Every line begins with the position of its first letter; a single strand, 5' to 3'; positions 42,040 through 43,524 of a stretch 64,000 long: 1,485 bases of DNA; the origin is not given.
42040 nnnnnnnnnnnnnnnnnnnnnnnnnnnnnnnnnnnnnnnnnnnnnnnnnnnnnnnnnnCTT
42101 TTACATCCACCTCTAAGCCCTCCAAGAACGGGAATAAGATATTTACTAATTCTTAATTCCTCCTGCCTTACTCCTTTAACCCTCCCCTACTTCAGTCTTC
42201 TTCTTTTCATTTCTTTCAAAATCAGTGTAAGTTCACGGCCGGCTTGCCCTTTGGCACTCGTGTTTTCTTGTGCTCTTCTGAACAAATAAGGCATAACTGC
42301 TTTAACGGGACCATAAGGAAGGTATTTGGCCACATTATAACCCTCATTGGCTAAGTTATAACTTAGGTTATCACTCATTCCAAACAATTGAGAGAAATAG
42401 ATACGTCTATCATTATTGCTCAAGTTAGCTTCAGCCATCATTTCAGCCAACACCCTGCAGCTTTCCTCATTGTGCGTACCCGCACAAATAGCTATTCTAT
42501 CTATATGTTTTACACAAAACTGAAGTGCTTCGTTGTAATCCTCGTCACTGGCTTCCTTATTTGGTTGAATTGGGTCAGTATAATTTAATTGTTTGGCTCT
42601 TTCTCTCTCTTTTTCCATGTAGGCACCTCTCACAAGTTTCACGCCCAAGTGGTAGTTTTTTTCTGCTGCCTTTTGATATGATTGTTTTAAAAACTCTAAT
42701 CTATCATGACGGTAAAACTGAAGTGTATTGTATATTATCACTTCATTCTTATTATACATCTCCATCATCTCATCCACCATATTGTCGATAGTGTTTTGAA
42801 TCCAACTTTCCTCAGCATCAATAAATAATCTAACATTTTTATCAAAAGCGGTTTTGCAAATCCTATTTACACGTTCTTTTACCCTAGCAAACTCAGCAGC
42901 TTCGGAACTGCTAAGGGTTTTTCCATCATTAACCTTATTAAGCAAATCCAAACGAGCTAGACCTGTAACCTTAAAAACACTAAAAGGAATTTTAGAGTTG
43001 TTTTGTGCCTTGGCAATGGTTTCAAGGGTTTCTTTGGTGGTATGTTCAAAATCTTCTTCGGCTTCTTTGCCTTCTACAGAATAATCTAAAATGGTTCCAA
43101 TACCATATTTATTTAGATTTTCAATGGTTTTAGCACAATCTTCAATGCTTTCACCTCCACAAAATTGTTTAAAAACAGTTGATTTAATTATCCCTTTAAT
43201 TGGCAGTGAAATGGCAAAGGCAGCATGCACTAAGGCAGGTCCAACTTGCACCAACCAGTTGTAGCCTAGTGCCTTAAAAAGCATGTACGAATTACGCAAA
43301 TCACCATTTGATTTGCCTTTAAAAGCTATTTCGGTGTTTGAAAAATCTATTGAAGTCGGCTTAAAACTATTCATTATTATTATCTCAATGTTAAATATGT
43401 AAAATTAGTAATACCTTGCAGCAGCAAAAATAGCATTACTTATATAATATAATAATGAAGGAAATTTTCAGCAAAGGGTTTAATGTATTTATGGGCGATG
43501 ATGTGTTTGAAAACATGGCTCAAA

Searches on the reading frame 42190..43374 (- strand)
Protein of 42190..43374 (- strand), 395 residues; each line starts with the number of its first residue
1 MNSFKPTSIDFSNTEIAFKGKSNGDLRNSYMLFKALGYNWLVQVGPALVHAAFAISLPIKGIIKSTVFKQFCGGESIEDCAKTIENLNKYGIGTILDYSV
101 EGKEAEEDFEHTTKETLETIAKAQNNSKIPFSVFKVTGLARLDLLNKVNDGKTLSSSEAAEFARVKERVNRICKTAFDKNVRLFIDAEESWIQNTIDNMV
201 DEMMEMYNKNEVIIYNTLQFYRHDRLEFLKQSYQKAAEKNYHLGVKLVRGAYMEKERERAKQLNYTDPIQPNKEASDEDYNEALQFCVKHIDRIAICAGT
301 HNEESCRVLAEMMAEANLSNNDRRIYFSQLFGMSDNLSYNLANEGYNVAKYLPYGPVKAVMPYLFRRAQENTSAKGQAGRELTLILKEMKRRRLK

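Call 43: search_protein_families(library=pfam, proteins=[window:42190-43374:-], max_evalue=0.001)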
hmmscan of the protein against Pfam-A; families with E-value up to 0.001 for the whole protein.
window:42190-43374:- (395 aa): 2 families
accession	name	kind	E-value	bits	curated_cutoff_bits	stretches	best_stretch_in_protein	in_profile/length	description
PF01619.24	Pro_dh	-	4.2e-82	276.3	27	1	80-377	1-275/278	Proline dehydrogenase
PF01261.30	AP_endonuc_2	-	0.00022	21.5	31.1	0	152-221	91-163/249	Xylose isomerase-like TIM barrel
